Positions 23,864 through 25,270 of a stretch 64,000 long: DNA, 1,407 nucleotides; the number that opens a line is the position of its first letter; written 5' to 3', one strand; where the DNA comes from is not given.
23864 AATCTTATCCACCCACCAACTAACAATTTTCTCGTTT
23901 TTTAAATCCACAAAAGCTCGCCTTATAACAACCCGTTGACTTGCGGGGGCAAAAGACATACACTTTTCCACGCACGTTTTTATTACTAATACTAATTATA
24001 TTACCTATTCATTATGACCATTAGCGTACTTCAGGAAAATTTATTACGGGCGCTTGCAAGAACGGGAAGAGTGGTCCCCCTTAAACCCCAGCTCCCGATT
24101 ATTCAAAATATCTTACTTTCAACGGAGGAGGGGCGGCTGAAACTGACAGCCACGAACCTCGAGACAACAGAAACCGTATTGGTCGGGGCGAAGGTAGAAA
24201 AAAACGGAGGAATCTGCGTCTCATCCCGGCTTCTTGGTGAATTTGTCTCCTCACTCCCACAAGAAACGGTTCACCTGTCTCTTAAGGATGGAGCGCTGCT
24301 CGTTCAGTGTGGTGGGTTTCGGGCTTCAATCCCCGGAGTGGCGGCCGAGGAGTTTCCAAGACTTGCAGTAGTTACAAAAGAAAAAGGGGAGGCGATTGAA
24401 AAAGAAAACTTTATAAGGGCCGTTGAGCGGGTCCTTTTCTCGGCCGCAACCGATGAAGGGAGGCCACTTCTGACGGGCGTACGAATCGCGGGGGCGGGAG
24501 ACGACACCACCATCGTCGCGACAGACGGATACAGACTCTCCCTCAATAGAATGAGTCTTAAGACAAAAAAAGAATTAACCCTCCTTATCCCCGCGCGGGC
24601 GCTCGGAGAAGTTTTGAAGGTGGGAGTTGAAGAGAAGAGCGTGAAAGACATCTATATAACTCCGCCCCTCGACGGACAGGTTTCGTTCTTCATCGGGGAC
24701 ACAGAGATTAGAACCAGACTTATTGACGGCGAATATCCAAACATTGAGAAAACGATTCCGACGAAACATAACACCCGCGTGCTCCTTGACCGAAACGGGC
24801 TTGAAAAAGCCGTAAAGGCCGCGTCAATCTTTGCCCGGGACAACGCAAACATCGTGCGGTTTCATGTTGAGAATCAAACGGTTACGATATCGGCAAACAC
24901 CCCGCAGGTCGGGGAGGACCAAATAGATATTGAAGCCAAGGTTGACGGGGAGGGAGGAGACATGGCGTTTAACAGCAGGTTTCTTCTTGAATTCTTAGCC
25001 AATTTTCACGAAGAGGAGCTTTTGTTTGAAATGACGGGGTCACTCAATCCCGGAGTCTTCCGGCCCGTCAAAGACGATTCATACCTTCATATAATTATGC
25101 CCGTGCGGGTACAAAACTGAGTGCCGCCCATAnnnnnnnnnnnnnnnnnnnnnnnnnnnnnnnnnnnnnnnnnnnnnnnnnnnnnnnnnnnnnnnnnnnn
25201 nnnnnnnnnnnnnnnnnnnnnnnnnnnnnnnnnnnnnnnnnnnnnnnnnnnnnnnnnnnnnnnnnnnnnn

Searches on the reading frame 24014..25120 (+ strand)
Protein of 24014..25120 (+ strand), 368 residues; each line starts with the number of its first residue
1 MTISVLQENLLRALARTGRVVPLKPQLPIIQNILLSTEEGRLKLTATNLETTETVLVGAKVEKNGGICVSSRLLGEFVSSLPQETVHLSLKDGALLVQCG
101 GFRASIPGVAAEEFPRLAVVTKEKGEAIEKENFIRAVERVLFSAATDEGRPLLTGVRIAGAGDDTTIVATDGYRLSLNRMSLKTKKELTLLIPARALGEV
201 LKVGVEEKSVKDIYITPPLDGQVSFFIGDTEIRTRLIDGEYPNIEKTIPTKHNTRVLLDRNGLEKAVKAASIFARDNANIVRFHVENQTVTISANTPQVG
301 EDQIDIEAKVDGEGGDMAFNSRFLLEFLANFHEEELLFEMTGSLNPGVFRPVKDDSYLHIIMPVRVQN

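Call 30: search_protein_families(library=pfam, proteins=[window:24014-25120:+], max_evalue=0.0001)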
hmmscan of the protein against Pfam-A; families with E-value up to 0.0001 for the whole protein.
window:24014-25120:+ (368 aa): 3 families
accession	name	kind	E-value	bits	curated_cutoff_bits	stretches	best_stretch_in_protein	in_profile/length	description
PF00712.24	DNA_pol3_beta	-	4.1e-27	95.1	24.4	1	1-117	1-119/120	DNA polymerase III beta subunit, N-terminal domain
PF02768.20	DNA_pol3_beta_3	-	2.9e-25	88.8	27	1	247-365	3-121/121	DNA polymerase III beta subunit, C-terminal domain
PF02767.21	DNA_pol3_beta_2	-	3.1e-25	89.1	27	1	128-243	2-116/116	DNA polymerase III beta subunit, central domain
